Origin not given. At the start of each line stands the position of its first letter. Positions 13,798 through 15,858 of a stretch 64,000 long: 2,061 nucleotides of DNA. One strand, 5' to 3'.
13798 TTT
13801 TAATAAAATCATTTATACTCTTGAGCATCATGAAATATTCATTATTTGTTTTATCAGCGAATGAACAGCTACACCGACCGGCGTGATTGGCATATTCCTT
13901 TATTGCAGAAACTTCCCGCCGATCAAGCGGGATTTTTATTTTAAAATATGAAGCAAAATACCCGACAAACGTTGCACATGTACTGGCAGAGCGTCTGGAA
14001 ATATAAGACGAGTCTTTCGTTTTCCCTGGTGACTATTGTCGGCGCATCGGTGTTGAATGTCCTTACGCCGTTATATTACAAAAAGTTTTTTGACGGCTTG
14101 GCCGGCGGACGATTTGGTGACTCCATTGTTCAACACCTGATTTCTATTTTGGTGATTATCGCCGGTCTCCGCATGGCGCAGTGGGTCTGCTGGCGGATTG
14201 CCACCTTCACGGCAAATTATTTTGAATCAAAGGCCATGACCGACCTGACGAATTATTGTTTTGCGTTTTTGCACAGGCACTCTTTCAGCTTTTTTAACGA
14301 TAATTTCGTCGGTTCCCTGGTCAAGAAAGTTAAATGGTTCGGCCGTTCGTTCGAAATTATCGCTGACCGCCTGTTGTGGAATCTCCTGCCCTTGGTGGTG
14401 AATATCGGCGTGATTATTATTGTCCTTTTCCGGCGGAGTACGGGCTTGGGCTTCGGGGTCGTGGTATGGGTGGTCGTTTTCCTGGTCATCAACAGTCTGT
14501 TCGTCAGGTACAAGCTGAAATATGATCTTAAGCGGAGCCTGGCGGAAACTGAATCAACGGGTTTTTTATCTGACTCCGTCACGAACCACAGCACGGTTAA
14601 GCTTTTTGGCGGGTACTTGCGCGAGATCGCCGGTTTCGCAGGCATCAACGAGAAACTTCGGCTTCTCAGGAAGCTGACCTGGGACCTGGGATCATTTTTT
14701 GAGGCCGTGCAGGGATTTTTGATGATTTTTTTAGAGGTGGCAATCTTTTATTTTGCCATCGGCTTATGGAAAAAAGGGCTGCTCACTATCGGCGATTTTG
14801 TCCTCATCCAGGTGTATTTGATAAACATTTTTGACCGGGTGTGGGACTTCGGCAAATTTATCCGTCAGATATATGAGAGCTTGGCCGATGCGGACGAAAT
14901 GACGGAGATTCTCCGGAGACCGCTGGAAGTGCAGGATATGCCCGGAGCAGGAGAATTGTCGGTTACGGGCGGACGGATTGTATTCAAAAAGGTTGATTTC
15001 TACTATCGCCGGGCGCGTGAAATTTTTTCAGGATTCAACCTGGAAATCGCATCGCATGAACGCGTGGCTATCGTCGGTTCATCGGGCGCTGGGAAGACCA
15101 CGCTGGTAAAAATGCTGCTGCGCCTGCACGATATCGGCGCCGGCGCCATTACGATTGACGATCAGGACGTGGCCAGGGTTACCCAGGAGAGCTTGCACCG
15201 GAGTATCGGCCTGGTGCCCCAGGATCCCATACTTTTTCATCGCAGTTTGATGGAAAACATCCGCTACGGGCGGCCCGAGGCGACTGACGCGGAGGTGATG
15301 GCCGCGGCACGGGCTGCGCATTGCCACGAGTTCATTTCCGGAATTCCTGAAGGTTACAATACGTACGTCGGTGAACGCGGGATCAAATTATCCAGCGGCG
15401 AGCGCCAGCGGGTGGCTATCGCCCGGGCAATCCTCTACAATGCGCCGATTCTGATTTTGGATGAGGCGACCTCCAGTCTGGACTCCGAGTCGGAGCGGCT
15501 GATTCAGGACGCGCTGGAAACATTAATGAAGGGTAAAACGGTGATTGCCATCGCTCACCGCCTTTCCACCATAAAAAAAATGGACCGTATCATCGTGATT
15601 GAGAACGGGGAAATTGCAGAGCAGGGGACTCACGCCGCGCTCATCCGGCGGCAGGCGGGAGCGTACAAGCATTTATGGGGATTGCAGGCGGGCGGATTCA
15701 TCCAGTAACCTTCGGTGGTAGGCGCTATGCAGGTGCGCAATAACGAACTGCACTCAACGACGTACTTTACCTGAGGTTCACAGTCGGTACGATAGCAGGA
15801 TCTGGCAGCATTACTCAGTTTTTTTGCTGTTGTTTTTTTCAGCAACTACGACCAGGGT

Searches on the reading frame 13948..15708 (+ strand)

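Call 9: search_protein_families(library=pfam, proteins=[window:13948-15708:+])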
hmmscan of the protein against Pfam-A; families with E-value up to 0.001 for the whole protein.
window:13948-15708:+ (586 aa): 4 families
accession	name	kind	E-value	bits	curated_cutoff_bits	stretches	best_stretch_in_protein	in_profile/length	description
PF00005.33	ABC_tran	-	5.6e-30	105.2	25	1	362-509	3-137/137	ABC transporter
PF00664.28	ABC_membrane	-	5.6e-19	69.3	28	1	25-293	3-269/274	ABC transporter transmembrane region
PF02463.25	SMC_N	-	5.5e-07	29.7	40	1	401-552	111-212/220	RecF/RecN/SMC N terminal domain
PF13401.12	AAA_22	-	0.00023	21.9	27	0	373-425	8-33/130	AAA domain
